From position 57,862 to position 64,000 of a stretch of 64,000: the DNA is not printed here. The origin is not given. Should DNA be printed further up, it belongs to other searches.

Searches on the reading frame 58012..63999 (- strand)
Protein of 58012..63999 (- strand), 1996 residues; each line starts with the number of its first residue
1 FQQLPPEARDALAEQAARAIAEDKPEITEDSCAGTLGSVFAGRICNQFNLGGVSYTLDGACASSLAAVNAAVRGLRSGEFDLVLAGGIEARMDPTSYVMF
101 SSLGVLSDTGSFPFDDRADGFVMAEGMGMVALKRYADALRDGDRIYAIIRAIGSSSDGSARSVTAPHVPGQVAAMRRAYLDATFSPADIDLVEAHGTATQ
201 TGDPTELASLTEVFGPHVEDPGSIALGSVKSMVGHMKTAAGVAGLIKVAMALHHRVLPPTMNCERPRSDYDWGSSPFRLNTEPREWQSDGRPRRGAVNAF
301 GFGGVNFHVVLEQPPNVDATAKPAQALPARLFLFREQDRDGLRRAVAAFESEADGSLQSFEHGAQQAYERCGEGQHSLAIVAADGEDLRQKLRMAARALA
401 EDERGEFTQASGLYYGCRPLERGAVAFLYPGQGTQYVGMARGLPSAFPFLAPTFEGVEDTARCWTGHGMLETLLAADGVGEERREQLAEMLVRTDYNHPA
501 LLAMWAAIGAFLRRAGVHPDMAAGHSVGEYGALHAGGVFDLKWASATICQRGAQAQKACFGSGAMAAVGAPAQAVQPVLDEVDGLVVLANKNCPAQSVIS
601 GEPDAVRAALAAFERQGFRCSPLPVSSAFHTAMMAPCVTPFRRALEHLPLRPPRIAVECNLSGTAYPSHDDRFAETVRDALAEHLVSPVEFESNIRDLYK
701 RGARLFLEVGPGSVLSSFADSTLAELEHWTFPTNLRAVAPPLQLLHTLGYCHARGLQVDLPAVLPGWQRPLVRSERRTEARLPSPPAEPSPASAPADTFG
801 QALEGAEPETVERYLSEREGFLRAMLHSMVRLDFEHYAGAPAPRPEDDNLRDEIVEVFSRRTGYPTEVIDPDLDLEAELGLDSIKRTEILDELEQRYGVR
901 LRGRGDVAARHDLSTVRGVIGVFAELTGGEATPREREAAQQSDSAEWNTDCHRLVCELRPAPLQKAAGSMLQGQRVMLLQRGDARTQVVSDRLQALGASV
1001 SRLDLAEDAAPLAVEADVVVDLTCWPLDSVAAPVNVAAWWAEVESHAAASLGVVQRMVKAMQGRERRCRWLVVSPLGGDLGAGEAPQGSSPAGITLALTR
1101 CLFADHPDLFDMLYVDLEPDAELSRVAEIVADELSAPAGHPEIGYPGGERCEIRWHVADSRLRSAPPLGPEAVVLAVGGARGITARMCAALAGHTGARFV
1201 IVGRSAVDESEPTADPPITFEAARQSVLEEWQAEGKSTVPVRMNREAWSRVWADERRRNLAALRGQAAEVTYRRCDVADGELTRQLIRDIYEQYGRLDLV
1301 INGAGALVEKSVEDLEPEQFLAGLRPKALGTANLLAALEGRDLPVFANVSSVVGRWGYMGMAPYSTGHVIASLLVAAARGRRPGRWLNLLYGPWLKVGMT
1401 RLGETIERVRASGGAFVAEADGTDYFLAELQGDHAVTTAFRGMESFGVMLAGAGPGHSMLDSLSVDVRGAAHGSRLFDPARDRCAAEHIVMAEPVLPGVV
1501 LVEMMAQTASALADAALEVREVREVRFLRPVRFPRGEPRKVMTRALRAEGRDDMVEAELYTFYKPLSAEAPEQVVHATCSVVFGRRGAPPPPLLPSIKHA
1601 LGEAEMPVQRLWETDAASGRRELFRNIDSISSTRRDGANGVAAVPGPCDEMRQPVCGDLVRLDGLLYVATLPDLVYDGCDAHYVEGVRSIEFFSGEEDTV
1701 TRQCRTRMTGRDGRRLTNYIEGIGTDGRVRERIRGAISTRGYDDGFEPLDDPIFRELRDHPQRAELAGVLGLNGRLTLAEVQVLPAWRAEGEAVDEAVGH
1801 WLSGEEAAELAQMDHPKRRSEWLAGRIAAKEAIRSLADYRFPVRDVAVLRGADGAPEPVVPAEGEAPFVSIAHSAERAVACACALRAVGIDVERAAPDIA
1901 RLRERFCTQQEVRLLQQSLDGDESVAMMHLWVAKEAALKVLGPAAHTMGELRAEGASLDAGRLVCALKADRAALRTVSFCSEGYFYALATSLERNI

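Call 4: search_protein_families(library=pfam, proteins=[window:58012-63999:-], max_evalue=0.01)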
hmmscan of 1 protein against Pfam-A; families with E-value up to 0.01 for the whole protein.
window:58012-63999:- (1996 aa): 12 families
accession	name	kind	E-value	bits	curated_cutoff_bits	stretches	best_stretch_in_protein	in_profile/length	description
PF02801.28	Ketoacyl-synt_C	-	3.3e-37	127.6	20.8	1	146-264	1-119/119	Beta-ketoacyl synthase, C-terminal domain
PF00698.26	Acyl_transf_1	-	8.5e-34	117.9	32.7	1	427-725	2-281/319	Acyl transferase domain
PF00109.32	ketoacyl-synt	-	8.8e-31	107.8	20.8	1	27-138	140-252/252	Beta-ketoacyl synthase, N-terminal domain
PF08659.16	KR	-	6.8e-20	72.2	22.6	1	1173-1371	2-156/180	KR domain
PF01648.25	ACPS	-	4.8e-14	52.8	25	1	1887-1952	1-72/111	4'-phosphopantetheinyl transferase superfamily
PF00106.31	adh_short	-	1.3e-11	44.8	26.6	1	1257-1367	38-152/195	short chain dehydrogenase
PF00550.31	PP-binding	-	6.6e-10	39.5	20.8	1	852-902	1-50/67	Phosphopantetheine attachment site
PF16197.11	KAsynt_C_assoc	-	2.9e-09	37.7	33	1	266-352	1-83/111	Ketoacyl-synthetase C-terminal extension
PF21089.3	PKS_DH_N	-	2.4e-08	34.3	27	1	1475-1556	20-97/103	Polyketide synthase dehydratase domain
PF17837.6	4PPT_N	-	1.6e-07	31.8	27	1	1809-1882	4-67/68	4'-phosphopantetheinyl transferase N-terminal domain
PF13561.12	adh_short_C2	-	1.3e-06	28.6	27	1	1256-1338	32-115/236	Enoyl-(Acyl carrier protein) reductase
PF00108.29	Thiolase_N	-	6.7e-05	22.8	26.4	1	54-90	78-114/260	Thiolase, N-terminal domain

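Call 5: search_protein_families(library=ncbifam, proteins=[window:58012-63999:-], max_evalue=0.01)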
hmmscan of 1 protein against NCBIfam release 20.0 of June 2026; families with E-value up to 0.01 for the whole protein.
window:58012-63999:- (1996 aa): 112 families (the best 25 are shown)
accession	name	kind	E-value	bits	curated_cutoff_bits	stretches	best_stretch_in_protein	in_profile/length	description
NF045894.1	PKS_plus_SDR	equivalog_domain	1.4e-185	619.4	1740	3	21-769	133-860/1515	type I polyketide synthase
TIGR02813.1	omega_3_PfaA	subfamily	5.9e-185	617.1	1010.1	3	28-725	173-882/2582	polyketide-type polyunsaturated fatty acid synthase PfaA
NF040607.1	mycolic_Pks13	equivalog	4e-99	332.8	2100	2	31-342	241-542/1680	polyketide synthase Pks13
NF041183.1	Pks2_ls1_myc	equivalog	1.9e-93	313.5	2400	1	33-765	145-858/2086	sulfolipid-1 biosynthesis phthioceranic/hydroxyphthioceranic acid synthase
TIGR03150.1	fabF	equivalog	9.3e-53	179.4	493.75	1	35-311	135-406/407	beta-ketoacyl-ACP synthase II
TIGR00128.1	fabD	equivalog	8e-52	176.5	260.9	1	425-717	3-281/290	ACP S-malonyltransferase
NF005589.0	PRK07314.1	subfamily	1.9e-49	168.5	387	1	33-312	136-410/413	beta-ketoacyl-ACP synthase II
NF053555.1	prodigi_MBC_PigJ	equivalog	6.9e-48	163.5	900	1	20-313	472-758/759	prodigiosin MBC biosynthesis protein PigJ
NF004970.0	PRK06333.1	subfamily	4.2e-44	151.1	525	1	39-312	151-420/424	beta-ketoacyl-ACP synthase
NF005076.0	PRK06501.1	equivalog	6.7e-42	143.8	629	1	38-315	152-424/425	beta-ketoacyl-ACP synthase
TIGR03131.1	malonate_mdcH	equivalog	5.7e-38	131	297.9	1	425-727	1-280/297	malonate decarboxylase subunit epsilon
NF005490.0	PRK07103.1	equivalog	5.8e-38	131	445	1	38-313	146-412/414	polyketide beta-ketoacyl:acyl carrier protein synthase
NF004618.0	PRK05952.1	equivalog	3.1e-37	128.4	455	1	32-313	118-382/384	beta-ketoacyl-ACP synthase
NF006274.0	PRK08439.1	equivalog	6.8e-37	127.2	621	1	35-311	136-403/406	beta-ketoacyl-ACP synthase II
NF058662.1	cispenta_AmcF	equivalog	4.8e-35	121.2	325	1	46-312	114-368/369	cispentacin biosynthesis acyltransferase subunit AmcF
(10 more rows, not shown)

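Call 6: search_solved_structures(query=window:58012-63999:-, max_evalue=0.00001)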
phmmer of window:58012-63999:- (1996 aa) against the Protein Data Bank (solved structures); distinct sequences matched with E-value up to 0.00001: 217 (the best 60 are shown).
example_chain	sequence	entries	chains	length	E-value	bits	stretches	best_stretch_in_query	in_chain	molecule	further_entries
7zma_A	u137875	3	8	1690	1.7e-101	343.9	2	40-395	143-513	Putative polyketide synthase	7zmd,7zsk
4mz0_A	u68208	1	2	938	1.8e-98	333.9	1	34-759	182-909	CurL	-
11sz_A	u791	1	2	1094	5.4e-97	329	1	34-764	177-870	6-deoxyerythronolide-B synthase, Erythronolide synthase EryA2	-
7s6c_A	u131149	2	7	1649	7.1e-87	295.4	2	23-770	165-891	6-deoxyerythronolide-B synthase EryA2, modules 3 and 4, Lsd14 Polyketide synthase fusion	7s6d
9iyw_A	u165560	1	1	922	3.4e-85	289.9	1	31-774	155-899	Polyketide synthase,GfsA KSQ-AncAT chimeric protein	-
8xjy_A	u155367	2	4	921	4.3e-84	286.2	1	43-764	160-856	Polyketide synthase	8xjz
8xju_A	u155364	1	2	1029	7e-84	285.5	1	43-764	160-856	Polyketide synthase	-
7s6b_A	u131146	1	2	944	1.6e-83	284.3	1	23-770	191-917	Polyketide synthase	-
9pat_A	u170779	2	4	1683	1.1e-82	281.5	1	25-795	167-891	6-deoxyerythronolide-B synthase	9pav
9pat_C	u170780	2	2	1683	1.1e-82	281.5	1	25-795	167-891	6-deoxyerythronolide-B synthase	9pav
9pc6_A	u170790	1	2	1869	2.3e-82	280.5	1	25-795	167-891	6-deoxyerythronolide-B synthase,RifR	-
8ee0_A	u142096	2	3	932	1e-81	278.3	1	32-764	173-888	6-deoxyerythronolide B synthase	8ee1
8in9_A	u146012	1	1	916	2.9e-81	276.8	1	31-774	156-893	Polyketide synthase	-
7vee_A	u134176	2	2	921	1.3e-79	271.3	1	31-774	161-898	Polyketide synthase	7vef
2hg4_A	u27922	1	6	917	4.6e-79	269.5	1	32-761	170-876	6-Deoxyerythronolide B Synthase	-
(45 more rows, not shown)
